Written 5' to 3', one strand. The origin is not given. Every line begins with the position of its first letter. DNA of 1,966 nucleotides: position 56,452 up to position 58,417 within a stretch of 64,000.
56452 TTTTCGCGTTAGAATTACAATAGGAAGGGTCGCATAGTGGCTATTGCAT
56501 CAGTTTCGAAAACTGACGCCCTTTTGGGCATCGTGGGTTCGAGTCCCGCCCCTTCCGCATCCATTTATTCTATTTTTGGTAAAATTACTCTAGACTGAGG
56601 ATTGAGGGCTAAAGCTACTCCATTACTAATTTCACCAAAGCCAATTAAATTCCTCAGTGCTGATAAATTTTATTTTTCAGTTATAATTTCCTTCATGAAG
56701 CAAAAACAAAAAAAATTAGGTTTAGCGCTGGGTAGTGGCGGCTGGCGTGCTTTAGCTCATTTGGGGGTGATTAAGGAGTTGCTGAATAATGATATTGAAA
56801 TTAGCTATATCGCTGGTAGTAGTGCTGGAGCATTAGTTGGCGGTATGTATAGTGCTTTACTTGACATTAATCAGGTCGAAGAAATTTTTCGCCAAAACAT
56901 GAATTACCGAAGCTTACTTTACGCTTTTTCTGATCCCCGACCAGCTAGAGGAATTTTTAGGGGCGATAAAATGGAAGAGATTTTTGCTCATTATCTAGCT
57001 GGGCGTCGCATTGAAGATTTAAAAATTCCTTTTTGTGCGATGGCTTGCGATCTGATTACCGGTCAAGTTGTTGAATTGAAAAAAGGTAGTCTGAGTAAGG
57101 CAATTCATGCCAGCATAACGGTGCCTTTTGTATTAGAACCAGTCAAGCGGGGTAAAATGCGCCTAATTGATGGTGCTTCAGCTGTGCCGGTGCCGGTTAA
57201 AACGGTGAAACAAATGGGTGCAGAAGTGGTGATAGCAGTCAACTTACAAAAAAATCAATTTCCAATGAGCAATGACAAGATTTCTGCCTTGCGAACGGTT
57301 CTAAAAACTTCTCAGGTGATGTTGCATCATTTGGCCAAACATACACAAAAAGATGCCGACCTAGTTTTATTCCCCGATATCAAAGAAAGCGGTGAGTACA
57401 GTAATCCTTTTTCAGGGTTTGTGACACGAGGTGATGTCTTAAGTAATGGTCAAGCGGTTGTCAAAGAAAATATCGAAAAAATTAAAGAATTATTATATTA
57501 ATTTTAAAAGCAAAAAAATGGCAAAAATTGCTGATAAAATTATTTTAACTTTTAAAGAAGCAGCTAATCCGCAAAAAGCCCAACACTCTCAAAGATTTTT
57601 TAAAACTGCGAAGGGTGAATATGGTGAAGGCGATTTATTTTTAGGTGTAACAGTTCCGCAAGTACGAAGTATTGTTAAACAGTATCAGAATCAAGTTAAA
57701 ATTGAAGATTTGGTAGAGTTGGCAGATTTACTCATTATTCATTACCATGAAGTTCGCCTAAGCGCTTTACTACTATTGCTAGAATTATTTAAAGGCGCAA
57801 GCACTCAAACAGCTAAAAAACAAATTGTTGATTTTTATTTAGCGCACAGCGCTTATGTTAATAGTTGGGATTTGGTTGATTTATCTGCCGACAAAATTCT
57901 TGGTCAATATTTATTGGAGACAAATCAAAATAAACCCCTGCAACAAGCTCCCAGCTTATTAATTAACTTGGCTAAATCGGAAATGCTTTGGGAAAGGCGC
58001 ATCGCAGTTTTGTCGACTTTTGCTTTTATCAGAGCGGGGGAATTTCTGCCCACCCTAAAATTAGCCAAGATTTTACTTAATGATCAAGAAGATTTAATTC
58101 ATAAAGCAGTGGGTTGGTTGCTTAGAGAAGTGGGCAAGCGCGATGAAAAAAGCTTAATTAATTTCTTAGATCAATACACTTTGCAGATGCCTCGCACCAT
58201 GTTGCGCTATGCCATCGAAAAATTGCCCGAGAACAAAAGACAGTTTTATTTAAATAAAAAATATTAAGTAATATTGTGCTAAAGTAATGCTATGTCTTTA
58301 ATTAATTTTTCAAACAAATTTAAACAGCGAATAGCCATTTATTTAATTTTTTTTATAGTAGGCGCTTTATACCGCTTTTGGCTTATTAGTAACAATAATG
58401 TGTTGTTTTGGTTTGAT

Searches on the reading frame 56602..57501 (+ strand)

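Call 39: search_protein_families(library=pfam, proteins=[window:56602-57501:+], max_evalue=0.001)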
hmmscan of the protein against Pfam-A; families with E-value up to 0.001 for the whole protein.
window:56602-57501:+ (299 aa): 1 family
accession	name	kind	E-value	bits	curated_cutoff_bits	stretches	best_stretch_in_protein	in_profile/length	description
PF01734.28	Patatin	-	1.1e-20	75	27.7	1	41-199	1-187/191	Patatin-like phospholipase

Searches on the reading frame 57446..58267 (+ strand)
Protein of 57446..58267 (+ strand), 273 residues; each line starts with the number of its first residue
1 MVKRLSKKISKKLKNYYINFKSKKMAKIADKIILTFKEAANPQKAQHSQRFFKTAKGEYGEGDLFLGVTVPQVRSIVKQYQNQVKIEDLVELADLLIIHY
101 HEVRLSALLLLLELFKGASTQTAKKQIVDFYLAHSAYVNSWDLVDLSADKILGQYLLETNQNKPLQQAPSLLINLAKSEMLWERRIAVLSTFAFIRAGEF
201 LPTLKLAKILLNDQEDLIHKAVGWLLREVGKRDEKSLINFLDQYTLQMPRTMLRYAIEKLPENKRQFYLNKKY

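Call 39: search_protein_families(library=pfam, proteins=[window:57446-58267:+], max_evalue=0.001)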
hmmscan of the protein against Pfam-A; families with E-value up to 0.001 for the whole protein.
window:57446-58267:+ (273 aa): 1 family
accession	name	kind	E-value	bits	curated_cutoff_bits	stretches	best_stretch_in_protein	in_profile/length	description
PF08713.17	DNA_alkylation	-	4.5e-58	196.9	21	1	34-260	3-213/213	DNA alkylation repair enzyme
